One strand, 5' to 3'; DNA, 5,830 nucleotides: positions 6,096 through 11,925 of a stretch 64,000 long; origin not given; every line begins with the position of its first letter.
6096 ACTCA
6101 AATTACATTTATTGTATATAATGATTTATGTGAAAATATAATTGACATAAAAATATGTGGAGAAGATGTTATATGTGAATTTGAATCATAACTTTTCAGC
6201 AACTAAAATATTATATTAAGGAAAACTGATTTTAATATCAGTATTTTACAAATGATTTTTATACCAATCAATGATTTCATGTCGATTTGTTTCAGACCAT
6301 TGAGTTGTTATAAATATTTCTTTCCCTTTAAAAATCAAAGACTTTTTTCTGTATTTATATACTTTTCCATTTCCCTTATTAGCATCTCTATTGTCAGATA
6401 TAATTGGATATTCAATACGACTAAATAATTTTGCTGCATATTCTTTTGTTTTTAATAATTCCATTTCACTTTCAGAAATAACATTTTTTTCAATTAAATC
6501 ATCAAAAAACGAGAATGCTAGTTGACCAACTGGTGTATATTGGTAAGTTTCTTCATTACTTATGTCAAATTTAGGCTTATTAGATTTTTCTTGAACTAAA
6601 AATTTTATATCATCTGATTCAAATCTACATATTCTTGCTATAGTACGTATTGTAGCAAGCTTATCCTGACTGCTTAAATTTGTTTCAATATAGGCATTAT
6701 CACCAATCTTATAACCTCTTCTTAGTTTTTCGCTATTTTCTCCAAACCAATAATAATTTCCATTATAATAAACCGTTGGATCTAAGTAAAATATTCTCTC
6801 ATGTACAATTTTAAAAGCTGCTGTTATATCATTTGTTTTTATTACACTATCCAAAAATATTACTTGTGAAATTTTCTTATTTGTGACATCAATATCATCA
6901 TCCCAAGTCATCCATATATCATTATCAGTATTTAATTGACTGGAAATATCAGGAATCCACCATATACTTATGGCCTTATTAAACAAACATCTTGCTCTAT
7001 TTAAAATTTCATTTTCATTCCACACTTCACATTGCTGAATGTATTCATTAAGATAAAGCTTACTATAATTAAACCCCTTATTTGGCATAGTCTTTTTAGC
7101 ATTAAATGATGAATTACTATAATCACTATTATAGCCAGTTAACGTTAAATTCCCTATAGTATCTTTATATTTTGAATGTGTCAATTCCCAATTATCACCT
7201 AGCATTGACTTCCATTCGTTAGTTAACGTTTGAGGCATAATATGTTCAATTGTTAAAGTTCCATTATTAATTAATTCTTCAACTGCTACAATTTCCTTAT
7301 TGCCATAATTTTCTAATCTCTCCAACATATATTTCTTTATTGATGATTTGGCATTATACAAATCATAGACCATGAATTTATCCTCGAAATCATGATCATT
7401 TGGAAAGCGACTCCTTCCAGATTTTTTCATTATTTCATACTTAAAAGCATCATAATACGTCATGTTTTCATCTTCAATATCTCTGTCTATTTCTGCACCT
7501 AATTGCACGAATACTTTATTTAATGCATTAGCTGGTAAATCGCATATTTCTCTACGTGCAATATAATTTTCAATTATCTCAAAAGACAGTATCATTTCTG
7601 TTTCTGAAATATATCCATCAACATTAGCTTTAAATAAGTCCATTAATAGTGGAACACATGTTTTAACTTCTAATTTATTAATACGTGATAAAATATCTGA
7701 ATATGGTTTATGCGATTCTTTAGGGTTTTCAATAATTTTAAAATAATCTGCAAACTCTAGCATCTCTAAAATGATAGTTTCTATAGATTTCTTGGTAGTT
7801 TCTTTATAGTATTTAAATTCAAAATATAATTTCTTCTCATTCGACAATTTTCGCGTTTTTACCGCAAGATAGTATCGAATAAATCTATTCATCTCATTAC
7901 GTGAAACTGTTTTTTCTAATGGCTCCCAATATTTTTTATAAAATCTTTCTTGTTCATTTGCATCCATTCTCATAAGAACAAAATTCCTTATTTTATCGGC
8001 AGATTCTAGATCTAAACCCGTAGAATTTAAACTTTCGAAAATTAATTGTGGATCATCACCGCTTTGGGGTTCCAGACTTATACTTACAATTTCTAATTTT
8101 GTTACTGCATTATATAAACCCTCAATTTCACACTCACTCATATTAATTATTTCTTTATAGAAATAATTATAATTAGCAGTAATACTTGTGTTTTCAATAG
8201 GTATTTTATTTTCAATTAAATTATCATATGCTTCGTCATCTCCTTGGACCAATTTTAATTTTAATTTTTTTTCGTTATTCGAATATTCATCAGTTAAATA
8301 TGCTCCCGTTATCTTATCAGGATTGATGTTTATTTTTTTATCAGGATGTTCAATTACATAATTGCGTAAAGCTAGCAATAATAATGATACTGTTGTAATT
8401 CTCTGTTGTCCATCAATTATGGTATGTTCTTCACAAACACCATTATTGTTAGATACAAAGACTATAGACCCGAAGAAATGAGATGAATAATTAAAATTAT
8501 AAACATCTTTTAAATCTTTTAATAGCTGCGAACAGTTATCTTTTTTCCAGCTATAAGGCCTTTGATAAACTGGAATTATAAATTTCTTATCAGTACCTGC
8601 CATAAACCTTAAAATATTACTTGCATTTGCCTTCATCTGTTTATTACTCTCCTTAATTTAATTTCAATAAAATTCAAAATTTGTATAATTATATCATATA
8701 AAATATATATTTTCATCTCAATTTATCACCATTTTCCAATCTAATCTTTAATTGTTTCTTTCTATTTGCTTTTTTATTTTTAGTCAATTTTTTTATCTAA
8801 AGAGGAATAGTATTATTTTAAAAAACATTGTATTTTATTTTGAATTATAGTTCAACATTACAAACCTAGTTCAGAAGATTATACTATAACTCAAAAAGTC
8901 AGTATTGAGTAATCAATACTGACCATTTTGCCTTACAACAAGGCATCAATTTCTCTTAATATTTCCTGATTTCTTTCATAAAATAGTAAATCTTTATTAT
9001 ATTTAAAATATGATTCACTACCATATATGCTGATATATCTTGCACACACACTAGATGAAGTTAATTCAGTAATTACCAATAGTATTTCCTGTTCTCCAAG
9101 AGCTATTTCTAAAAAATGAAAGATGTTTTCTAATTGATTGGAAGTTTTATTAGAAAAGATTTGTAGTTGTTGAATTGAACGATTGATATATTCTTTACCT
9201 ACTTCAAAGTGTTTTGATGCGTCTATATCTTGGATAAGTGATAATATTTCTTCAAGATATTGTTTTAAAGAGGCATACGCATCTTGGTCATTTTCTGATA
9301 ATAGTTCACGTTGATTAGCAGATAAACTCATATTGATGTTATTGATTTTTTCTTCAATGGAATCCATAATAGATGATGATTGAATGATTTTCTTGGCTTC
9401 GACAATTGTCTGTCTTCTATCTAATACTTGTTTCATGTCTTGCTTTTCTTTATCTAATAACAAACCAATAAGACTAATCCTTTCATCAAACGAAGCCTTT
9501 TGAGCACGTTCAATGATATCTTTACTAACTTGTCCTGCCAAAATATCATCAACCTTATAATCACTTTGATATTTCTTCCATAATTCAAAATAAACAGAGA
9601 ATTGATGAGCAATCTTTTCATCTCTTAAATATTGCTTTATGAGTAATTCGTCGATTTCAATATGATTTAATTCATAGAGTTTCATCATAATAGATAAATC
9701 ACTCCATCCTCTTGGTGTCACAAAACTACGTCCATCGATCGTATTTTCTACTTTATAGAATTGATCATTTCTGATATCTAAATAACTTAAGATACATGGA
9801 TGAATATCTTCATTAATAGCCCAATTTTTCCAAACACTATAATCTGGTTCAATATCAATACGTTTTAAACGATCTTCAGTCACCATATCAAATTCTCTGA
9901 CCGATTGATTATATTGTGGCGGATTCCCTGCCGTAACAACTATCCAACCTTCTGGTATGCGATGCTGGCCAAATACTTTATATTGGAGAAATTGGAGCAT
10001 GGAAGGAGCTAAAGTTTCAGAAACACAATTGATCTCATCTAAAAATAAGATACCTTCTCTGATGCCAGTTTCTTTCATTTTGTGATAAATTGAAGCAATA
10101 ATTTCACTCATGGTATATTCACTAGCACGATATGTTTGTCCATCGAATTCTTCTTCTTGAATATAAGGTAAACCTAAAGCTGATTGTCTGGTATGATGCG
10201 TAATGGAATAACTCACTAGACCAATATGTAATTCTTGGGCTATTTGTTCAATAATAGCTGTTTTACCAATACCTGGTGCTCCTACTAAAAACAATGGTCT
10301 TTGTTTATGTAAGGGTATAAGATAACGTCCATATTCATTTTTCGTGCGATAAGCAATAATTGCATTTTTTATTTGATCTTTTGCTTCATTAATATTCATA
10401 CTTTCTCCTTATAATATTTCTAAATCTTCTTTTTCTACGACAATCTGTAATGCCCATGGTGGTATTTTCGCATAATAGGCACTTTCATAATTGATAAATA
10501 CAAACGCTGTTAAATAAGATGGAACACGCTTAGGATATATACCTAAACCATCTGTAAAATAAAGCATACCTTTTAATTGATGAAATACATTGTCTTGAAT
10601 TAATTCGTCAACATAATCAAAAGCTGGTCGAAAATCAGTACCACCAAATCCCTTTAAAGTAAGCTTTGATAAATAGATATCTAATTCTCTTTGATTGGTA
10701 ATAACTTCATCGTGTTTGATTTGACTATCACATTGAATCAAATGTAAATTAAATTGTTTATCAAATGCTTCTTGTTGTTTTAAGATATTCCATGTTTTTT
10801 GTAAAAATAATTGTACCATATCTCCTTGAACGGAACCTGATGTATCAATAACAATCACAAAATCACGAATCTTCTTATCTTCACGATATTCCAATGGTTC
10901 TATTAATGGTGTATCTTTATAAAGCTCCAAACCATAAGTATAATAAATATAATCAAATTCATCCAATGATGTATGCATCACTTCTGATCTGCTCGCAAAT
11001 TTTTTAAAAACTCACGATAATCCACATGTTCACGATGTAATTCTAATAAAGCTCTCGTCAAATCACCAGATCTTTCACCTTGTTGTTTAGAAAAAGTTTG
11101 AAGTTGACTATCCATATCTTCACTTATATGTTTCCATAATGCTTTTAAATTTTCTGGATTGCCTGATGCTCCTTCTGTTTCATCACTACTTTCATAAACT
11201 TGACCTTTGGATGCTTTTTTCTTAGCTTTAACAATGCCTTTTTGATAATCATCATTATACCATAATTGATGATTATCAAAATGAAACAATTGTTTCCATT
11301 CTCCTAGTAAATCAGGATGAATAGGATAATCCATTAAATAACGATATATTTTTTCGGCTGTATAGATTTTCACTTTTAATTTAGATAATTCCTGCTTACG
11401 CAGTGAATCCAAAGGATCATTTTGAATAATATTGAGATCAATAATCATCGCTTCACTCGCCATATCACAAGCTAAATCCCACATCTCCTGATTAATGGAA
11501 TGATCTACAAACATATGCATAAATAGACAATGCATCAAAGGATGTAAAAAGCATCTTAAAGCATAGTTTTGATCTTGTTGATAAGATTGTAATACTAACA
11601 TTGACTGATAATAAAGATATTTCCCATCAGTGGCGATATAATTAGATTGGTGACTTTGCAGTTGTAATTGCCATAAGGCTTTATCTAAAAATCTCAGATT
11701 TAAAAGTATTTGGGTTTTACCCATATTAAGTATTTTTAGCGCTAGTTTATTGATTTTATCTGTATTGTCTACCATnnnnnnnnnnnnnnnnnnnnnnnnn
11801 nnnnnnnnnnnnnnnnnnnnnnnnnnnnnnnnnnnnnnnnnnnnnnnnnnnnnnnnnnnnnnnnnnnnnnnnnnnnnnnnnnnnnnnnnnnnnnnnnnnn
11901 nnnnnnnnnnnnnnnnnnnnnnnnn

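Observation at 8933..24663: Mirror-image divergon: two paralogous LRR / peptidase-like-VWA / MoxR-AAA+ modules at the ends of both arms, one arm being a molybdenum-hydroxylase operon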

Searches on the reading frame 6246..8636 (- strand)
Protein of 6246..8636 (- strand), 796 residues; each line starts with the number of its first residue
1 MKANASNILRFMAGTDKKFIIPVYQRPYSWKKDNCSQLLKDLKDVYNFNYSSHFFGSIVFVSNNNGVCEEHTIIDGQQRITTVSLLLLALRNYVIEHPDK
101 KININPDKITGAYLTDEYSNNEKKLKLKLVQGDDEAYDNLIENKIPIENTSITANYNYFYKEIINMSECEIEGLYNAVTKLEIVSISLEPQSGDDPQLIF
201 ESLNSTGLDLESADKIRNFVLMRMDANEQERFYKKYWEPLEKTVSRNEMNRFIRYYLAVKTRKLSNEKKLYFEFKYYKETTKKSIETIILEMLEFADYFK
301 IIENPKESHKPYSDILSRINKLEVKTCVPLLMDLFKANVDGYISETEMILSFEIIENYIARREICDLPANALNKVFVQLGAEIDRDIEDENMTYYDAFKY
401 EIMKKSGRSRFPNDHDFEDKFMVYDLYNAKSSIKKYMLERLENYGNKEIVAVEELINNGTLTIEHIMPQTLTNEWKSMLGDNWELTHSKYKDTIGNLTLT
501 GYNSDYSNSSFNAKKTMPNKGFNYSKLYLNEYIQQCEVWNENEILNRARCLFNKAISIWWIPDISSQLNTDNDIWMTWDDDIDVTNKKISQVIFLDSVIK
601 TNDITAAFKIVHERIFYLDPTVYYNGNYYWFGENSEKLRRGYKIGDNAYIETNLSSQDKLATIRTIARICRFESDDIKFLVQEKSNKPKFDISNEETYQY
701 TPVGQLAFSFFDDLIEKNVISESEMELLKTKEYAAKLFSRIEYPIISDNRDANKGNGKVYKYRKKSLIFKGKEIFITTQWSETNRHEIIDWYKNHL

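Call 4: search_protein_families(library=pfam, proteins=[window:6246-8636:-], max_evalue=0.01)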
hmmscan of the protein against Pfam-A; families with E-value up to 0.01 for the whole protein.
window:6246-8636:- (796 aa): 2 families
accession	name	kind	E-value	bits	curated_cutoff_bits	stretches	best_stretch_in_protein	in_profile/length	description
PF03235.19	GmrSD_N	-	1.2e-35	123.9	33.2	1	16-220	9-198/199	GmrSD restriction endonuclease, N-terminal domain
PF07510.16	GmrSD_C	-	3.4e-27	95.5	23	1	412-553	2-137/138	GmrSD restriction endonucleases, C-terminal domain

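Call 5: search_protein_families(library=padloc, proteins=[window:6246-8636:-], max_evalue=0.01)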
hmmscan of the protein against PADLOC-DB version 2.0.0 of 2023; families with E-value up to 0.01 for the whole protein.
window:6246-8636:- (796 aa): 28 families (the best 25 are shown)
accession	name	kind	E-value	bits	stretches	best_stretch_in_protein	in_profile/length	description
PDLC02693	Orf5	-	5.9e-148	492.2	1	16-559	6-542/543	Orf5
PDLC02702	Orf5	-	5.4e-120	399.7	1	18-559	2-541/543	Orf5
PDLC04157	HEC-06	-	1.7e-74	249.4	1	16-559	20-555/558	-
PDLC04155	HEC-06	-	6.9e-65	217.6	1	16-560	18-559/562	-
PDLC04154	HEC-06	-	4.2e-62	208.6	1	9-561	14-566/569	-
PDLC02700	Orf5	-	4.4e-52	175.5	1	16-559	9-555/555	Orf5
PDLC02687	Orf5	-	8.8e-47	158.1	1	9-544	8-543/543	Orf5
PDLC02691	Orf5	-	9.8e-41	138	1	3-559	5-579/579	Orf5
PDLC02695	Orf5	-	9.6e-39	131.2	1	14-558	15-600/601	Orf5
PDLC02686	Orf5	-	1.1e-31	108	2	3-304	5-320/566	Orf5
PDLC02701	Orf5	-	1.3e-28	97.8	1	19-559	20-594/596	Orf5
PDLC02690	Orf5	-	1.4e-28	98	1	16-559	7-529/531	Orf5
PDLC02692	Orf5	-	4.1e-27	93.1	1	17-559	6-556/558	Orf5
PDLC04156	HEC-06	-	4.7e-26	89.5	1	17-560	19-561/562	-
PDLC03655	mREase_IV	-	1.5e-23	81.1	2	176-476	213-519/629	Type IV methyl-directed restriction enzyme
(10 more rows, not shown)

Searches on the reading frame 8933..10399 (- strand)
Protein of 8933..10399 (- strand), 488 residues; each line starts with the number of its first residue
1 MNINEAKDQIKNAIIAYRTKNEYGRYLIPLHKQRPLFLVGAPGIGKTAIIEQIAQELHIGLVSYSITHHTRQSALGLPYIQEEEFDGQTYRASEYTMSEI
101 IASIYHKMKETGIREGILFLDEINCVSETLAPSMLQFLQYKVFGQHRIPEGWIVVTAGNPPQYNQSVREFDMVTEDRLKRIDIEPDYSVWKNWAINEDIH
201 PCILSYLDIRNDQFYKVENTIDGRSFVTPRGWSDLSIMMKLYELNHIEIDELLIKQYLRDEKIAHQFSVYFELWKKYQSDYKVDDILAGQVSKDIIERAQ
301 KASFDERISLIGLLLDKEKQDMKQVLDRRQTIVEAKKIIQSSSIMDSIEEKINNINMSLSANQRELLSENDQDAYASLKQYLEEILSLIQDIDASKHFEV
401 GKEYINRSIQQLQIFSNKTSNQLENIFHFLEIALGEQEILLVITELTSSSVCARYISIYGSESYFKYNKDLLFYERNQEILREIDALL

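Call 3: search_protein_families(library=pfam, proteins=[window:8933-10399:-], max_evalue=0.01)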
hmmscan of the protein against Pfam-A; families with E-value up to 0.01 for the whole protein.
window:8933-10399:- (488 aa): 13 families
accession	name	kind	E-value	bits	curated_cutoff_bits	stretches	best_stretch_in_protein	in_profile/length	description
PF00004.35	AAA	-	1e-07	32.9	21.2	1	37-129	2-72/131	ATPase family associated with various cellular activities (AAA)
PF07728.20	AAA_5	-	1.3e-07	32.1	22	1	35-162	1-125/139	AAA domain (dynein-related subfamily)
PF13401.12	AAA_22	-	6.2e-06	27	27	1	32-138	4-104/130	AAA domain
PF20030.5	bpMoxR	-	0.00011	21.8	27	1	30-76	28-74/205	MoxR domain in the MoxR-vWA-beta-propeller ternary systems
PF20720.3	nSTAND3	-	0.00015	21.9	27.2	1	22-57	6-41/155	Novel STAND NTPase 3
PF13245.12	AAA_19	-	0.00025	21.7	25.1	1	32-139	10-115/134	AAA domain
PF13173.12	AAA_14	-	0.00033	21.1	27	1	33-128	2-76/129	AAA domain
PF13191.12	AAA_16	-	0.0011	19.9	32.6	1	34-77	25-64/167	AAA ATPase domain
PF13207.12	AAA_17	-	0.0068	17.1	27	0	39-65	1-27/136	AAA domain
PF12775.13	AAA_7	-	0.0088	16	25.8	0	30-71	30-72/181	P-loop containing dynein motor region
PF00625.27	Guanylate_kin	-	0.009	16.2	25.2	0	33-91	2-52/182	Guanylate kinase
PF01078.27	Mg_chelatase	-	0.0091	15.9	20.3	0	36-129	25-121/207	Magnesium chelatase, subunit ChlI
PF00158.32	Sigma54_activat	-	0.0093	16.1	20.2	0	114-143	93-122/168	Sigma-54 interaction domain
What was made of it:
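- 8933..10399 (-): A_L: AAA_5/MoxR-like ATPase, 488 aa, with a helical C-terminal tail of about 300 residues. Pfam AAA 32.9 bits and AAA_5 32.1 bits (call 3).
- Checked: Pfam (call 3) gives AAA_5/AAA above threshold for 8933-10399(-) and 23209-24663(+).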

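Call 5: search_protein_families(library=padloc, proteins=[window:8933-10399:-], max_evalue=0.01)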
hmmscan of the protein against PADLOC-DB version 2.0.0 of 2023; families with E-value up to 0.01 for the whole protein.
window:8933-10399:- (488 aa): 5 families
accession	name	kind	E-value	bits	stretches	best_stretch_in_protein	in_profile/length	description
PDLC04232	IetA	-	7.6e-05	20.3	1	33-62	116-145/330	-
PDLC02196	IetA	-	0.00012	19.7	1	5-62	96-151/374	-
PDLC00915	TRIP13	-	0.00093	16.7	1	6-57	37-87/302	TRIP13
PDLC01872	CARF3--CARF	-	0.0032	15.2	0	289-341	8-60/209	-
PDLC02499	BrxF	-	0.0068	14.8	0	35-65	23-53/133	BrxF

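Call 6: search_protein_families(library=ncbifam, proteins=[window:8933-10399:-], max_evalue=0.01)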
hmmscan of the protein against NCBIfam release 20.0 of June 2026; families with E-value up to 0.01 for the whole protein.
window:8933-10399:- (488 aa): 10 families
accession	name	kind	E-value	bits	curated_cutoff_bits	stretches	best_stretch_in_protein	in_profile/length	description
NF003229.0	PRK04195.1-5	equivalog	0.0006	18.6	280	1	5-62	24-73/413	replication factor C large subunit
NF041006.2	cell_div_CdvC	equivalog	0.00077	18.5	650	1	2-59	107-160/370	cell division protein CdvC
TIGR03346.1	chaperone_ClpB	equivalog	0.002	16.5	1232.1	0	33-68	195-229/853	ATP-dependent chaperone ClpB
TIGR02639.1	ClpA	equivalog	0.0025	16.1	993.15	1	31-126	205-289/734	ATP-dependent Clp protease ATP-binding subunit ClpA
NF033606.1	heat_AAA_ClpK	exception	0.0036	15.2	1900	1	32-124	303-385/949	heat shock survival AAA family ATPase ClpK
TIGR00635.1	ruvB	equivalog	0.0039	16.3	299.05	0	36-71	33-68/305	Holliday junction branch migration DNA helicase RuvB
NF042959.1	IteA_antiphage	equivalog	0.0049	16.1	510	0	32-62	124-154/367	anti-phage ATPase IteA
NF002988.0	PRK03731.1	equivalog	0.0055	16.4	161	0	34-63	3-32/174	shikimate kinase AroL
NF003233.0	PRK04195.2-3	equivalog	0.0057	15.5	471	1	32-57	37-62/504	replication factor C large subunit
TIGR00763.1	lon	equivalog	0.0069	14.9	608.05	0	36-65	356-385/795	endopeptidase La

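Call 54: search_protein_families(library=phrogs, proteins=[window:8933-10399:-], max_evalue=0.001)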
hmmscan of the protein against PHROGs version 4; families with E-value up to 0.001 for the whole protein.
window:8933-10399:- (488 aa): 6 families
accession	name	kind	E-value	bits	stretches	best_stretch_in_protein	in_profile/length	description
phrog_1297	-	other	5.2e-41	141.8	1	31-353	23-337/356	ATPase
phrog_16335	-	other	1.3e-07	32.1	1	31-189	24-173/267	ATPase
phrog_249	-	moron, auxiliary metabolic gene and host takeover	2.1e-06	28.3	1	19-74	111-168/380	porphyrin biosynthesis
phrog_168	-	DNA, RNA and nucleotide metabolism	0.00022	22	0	25-69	34-78/314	clamp loader of DNA polymerase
phrog_4871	-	other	0.00058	19.4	0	32-124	212-294/764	ATP-dependent protease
phrog_2107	-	other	0.00093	19.9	0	37-72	7-43/201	thymidylate kinase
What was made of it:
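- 8933..10399 (-): Matches phrog_1297 at E 5e-41 (call 54).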

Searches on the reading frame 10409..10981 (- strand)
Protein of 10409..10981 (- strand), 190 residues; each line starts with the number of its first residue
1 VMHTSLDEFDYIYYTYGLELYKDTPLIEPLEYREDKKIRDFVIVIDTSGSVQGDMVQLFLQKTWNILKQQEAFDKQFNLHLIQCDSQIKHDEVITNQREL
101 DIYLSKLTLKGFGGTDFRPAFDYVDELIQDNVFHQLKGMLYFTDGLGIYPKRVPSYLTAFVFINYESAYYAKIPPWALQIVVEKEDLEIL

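Call 3: search_protein_families(library=pfam, proteins=[window:10409-10981:-], max_evalue=0.01)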
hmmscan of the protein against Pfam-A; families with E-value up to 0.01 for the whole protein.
window:10409-10981:- (190 aa): 4 families
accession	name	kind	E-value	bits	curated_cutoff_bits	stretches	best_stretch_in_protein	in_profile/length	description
PF09967.15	DUF2201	-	5.3e-13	49.6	26.4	1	42-164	2-108/123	VWA-like domain (DUF2201)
PF13519.12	VWA_2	-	0.00023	22.2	27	1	42-145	2-106/107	von Willebrand factor type A domain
PF10409.15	PTEN_C2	-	0.0061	16.7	27.1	1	35-102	50-111/133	C2 domain of PTEN tumour-suppressor protein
PF00092.34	VWA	-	0.0079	16.9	23.8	1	40-125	1-89/174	von Willebrand factor type A domain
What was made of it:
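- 10409..10981 (-): V_L, C-terminal part: DUF2201 VWA domain with MIDAS motif DTSGS. Pfam DUF2201 49.6 bits (call 3).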

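Call 5: search_protein_families(library=padloc, proteins=[window:10409-10981:-], max_evalue=0.01)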
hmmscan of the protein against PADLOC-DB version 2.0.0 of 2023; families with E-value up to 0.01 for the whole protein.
window:10409-10981:- (190 aa): 0 families

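Call 6: search_protein_families(library=ncbifam, proteins=[window:10409-10981:-], max_evalue=0.01)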
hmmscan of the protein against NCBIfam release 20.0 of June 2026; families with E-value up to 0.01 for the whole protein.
window:10409-10981:- (190 aa): 2 families
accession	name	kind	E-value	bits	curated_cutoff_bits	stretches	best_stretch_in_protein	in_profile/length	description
TIGR03788.1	marine_srt_targ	equivalog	0.00035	19.1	551.65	1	36-145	269-379/629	marine proteobacterial sortase target protein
NF033730.0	borfam54_3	equivalog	0.0073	15.5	30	1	30-79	147-195/292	complement regulator-acquiring protein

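Call 54: search_protein_families(library=phrogs, proteins=[window:10409-10981:-], max_evalue=0.001)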
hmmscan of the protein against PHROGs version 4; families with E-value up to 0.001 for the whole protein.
window:10409-10981:- (190 aa): 1 family
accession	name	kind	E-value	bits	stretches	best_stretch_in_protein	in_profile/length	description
phrog_1314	-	DNA, RNA and nucleotide metabolism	3.3e-19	70.2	1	32-169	257-378/394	HNH endonuclease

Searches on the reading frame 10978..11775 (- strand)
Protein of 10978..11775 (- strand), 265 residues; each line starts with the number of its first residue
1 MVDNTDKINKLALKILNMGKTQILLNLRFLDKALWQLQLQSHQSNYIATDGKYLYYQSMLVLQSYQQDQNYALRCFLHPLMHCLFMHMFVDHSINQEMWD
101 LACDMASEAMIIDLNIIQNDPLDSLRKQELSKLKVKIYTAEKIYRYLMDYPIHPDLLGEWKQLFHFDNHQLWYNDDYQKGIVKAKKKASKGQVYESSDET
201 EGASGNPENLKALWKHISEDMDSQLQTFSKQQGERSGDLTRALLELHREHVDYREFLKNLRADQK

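Call 3: search_protein_families(library=pfam, proteins=[window:10978-11775:-], max_evalue=0.01)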
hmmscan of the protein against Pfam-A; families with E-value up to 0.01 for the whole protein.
window:10978-11775:- (265 aa): 1 family
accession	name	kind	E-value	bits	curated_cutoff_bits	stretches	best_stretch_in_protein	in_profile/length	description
PF13203.12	DUF2201_N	-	1.9e-09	38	23.2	1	29-260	19-235/271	Putative metallopeptidase domain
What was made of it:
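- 10978..11775 (-): V_L, N-terminal part: DUF2201_N zincin-like domain lacking the catalytic Glu (HPLMH). Pfam DUF2201_N 38 bits (call 3).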

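Call 5: search_protein_families(library=padloc, proteins=[window:10978-11775:-], max_evalue=0.01)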
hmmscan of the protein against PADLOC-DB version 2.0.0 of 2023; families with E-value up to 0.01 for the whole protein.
window:10978-11775:- (265 aa): 0 families

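Call 6: search_protein_families(library=ncbifam, proteins=[window:10978-11775:-], max_evalue=0.01)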
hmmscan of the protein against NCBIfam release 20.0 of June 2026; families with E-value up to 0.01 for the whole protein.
window:10978-11775:- (265 aa): 0 families

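Call 54: search_protein_families(library=phrogs, proteins=[window:10978-11775:-], max_evalue=0.001)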
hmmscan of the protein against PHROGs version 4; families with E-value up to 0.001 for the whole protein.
window:10978-11775:- (265 aa): 1 family
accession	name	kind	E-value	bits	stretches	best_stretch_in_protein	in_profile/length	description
phrog_1314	-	DNA, RNA and nucleotide metabolism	1.4e-13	51.7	1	10-260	9-230/394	HNH endonuclease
